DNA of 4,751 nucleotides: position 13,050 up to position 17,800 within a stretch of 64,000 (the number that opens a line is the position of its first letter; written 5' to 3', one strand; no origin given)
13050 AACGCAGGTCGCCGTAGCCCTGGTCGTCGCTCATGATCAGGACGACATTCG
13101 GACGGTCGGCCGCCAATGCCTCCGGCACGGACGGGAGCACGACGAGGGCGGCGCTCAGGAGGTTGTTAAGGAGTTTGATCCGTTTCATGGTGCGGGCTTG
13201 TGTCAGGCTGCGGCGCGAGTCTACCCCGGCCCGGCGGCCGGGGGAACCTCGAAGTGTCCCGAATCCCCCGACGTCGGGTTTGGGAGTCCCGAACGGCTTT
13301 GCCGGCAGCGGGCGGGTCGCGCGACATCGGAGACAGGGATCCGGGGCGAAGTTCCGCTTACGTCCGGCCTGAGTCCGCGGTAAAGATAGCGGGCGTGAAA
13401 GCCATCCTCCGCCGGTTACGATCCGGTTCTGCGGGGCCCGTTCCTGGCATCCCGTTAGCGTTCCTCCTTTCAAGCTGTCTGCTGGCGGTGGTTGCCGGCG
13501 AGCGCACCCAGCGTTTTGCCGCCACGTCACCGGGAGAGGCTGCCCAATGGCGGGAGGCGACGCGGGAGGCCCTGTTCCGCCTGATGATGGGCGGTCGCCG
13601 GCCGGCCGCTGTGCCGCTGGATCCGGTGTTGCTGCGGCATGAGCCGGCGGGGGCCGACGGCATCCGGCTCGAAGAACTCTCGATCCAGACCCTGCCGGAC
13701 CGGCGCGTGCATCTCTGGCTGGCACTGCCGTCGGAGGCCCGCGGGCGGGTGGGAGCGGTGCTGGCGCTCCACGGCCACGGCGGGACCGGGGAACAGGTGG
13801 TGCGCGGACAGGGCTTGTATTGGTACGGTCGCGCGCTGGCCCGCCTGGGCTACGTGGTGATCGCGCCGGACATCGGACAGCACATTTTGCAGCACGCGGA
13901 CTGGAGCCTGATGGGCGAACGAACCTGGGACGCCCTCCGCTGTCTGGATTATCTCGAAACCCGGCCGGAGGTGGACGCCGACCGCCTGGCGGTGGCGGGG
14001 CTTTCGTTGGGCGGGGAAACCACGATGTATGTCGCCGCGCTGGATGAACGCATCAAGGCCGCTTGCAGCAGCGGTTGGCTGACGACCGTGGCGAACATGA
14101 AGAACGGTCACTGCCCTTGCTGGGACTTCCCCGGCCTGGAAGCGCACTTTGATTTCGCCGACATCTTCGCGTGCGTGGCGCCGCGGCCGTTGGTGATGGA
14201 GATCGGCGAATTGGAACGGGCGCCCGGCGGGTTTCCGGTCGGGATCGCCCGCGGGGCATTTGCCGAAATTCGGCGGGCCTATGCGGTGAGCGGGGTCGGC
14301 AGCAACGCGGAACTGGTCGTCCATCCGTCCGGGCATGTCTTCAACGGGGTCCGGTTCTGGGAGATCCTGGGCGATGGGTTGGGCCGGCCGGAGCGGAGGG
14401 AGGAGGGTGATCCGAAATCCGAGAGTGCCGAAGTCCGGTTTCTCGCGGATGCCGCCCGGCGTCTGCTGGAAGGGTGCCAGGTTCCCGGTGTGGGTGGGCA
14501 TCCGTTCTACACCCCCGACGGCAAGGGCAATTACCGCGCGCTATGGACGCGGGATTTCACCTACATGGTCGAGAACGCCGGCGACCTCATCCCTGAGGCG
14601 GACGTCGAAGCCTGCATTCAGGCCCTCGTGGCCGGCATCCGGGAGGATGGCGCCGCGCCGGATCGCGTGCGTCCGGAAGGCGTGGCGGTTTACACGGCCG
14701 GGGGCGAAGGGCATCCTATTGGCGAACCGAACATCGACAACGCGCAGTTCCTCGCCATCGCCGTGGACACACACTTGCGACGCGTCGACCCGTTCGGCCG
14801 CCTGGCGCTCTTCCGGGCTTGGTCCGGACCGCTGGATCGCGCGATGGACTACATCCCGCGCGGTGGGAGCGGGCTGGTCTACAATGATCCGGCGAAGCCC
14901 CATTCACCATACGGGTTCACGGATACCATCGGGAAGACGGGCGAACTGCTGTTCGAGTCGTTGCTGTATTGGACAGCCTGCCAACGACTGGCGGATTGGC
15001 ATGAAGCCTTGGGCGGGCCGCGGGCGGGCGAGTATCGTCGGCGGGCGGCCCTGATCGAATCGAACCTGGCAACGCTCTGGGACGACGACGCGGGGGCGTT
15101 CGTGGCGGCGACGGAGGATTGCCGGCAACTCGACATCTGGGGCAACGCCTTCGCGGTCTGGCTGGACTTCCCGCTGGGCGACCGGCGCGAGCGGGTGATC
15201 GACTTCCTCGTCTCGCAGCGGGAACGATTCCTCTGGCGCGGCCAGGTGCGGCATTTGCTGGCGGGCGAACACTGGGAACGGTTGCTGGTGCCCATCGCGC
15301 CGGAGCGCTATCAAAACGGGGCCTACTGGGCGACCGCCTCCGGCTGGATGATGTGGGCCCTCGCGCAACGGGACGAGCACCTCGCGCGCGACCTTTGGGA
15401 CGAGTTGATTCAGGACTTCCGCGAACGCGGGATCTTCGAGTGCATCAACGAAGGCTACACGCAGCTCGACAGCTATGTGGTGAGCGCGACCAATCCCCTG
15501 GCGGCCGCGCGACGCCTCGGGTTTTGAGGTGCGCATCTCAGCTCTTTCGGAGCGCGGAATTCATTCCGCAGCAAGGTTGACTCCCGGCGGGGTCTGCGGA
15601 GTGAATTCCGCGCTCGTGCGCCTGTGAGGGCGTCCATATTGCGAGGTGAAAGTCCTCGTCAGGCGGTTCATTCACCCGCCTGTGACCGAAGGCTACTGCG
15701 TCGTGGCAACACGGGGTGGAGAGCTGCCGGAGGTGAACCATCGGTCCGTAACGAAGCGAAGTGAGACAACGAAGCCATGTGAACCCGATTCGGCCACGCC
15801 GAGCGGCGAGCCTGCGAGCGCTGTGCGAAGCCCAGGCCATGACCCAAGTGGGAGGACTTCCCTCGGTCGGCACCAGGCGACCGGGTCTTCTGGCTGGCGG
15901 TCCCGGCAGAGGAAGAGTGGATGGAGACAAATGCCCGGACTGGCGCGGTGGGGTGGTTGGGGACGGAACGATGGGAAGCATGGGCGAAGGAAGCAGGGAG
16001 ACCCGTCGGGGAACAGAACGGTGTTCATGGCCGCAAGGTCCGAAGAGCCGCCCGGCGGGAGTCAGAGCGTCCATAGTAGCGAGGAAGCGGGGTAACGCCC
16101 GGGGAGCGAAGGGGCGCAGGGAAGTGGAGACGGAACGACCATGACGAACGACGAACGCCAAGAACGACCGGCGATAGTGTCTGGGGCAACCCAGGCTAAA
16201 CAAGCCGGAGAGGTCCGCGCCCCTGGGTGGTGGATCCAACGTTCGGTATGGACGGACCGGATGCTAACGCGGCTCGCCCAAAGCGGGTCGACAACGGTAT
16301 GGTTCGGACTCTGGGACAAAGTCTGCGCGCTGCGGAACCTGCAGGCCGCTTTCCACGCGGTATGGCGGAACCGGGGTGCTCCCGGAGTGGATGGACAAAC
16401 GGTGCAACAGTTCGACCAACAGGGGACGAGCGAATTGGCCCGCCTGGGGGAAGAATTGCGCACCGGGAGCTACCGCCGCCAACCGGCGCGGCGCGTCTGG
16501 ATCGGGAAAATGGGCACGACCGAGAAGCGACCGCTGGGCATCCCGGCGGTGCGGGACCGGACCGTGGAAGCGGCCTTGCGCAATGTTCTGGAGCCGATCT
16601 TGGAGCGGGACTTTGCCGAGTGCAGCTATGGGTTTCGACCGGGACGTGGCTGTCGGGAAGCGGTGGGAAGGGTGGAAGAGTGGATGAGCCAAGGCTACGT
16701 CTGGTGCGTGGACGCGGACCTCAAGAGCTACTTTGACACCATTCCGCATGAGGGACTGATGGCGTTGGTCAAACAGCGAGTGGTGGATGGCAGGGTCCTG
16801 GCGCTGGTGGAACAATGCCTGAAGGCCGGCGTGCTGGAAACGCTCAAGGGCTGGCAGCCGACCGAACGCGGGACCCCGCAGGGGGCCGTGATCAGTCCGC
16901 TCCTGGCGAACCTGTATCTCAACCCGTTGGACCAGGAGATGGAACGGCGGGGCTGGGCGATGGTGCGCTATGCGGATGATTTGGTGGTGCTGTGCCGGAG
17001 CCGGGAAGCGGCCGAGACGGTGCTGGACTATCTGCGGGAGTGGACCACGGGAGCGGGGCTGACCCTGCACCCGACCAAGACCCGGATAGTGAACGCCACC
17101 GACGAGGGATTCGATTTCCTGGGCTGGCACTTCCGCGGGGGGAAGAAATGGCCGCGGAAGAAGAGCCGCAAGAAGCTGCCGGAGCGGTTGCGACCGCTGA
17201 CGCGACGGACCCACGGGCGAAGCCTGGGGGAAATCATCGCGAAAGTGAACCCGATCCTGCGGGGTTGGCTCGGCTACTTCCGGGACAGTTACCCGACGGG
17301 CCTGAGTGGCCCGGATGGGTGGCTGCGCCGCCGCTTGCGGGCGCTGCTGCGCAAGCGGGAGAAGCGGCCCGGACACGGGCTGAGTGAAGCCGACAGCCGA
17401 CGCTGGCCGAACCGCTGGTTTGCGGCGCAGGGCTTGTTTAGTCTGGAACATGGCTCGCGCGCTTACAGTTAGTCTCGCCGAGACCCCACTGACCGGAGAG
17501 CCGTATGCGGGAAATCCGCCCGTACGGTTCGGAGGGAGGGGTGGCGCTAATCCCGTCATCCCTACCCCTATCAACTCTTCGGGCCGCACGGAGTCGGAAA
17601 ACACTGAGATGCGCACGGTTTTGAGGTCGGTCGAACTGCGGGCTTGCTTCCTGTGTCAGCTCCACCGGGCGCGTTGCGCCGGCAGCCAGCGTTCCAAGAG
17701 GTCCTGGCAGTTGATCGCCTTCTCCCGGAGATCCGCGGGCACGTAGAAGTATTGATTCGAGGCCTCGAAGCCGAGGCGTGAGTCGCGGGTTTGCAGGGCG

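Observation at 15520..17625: A 132-bp MITE family shares termini and 9-bp target duplications with the ISKra4-like IS, and every MITE copy in the window is occupied by the same group II intron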

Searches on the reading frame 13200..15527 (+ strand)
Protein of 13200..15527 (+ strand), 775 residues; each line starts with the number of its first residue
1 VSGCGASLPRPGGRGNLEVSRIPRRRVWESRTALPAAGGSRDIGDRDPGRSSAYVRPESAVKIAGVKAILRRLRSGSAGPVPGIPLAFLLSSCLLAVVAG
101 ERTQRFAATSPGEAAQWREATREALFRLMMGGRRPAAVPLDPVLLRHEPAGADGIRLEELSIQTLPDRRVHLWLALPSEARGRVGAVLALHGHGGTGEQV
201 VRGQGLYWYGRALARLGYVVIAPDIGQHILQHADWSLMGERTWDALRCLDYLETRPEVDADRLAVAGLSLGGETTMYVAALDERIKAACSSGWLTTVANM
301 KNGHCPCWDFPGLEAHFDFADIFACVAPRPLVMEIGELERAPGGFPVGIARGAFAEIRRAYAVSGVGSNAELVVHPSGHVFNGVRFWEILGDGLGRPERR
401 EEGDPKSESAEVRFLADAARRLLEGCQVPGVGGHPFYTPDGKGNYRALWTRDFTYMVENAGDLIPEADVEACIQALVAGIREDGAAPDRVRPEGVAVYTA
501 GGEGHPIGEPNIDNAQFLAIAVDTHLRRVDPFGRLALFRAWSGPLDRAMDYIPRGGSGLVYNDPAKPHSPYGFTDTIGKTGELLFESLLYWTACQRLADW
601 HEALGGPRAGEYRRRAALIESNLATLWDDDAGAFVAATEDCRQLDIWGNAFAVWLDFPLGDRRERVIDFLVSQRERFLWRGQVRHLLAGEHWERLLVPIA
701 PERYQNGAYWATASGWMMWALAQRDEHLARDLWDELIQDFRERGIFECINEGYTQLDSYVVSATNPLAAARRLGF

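Call 53: search_protein_families(library=pfam, proteins=[window:13200-15527:+], max_evalue=0.00001)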
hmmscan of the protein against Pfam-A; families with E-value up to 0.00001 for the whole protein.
window:13200-15527:+ (775 aa): 4 families
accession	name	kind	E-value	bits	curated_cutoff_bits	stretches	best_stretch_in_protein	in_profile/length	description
PF12715.13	Abhydrolase_7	-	5.2e-17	62.6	21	1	229-371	193-336/388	Abhydrolase family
PF12740.14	PETase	-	2.2e-08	34.3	28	1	177-293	47-158/263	PET hydrolase-like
PF05448.18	AXE1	-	2.1e-07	30.5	21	0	244-289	159-204/321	Acetyl xylan esterase (AXE1)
PF01738.24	DLH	-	6.6e-06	26.3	21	0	211-289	35-125/217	Dienelactone hydrolase family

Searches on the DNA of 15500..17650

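Call 62: search_rna_families(source=window, start=15500, end=17650, threshold=evalue, max_evalue=1)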
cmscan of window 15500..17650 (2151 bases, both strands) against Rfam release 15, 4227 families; matches with E-value up to 1: 4.
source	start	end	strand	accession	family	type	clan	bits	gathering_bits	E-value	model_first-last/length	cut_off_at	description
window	17496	17571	+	RF00029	Intron_gpII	Intron;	-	57.6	40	3.6e-10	1-77/77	no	Group II catalytic intron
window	15552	15615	+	RF03683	mir-462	Gene; miRNA;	-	21.2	90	0.34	1-64/64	no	mir-462 microRNA precursor family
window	17496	17533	+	RF04357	Plastid-ndhA-ndhB-2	Intron;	CL00155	20.3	53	0.24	1-41/41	no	Plastid-ndhA-ndhB-2 group II-D5 intron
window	15640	15756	+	RF02003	group-II-D1D4-4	Intron;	CL00102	17.8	49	0.39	1-138/138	no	Group II catalytic intron D1-D4-4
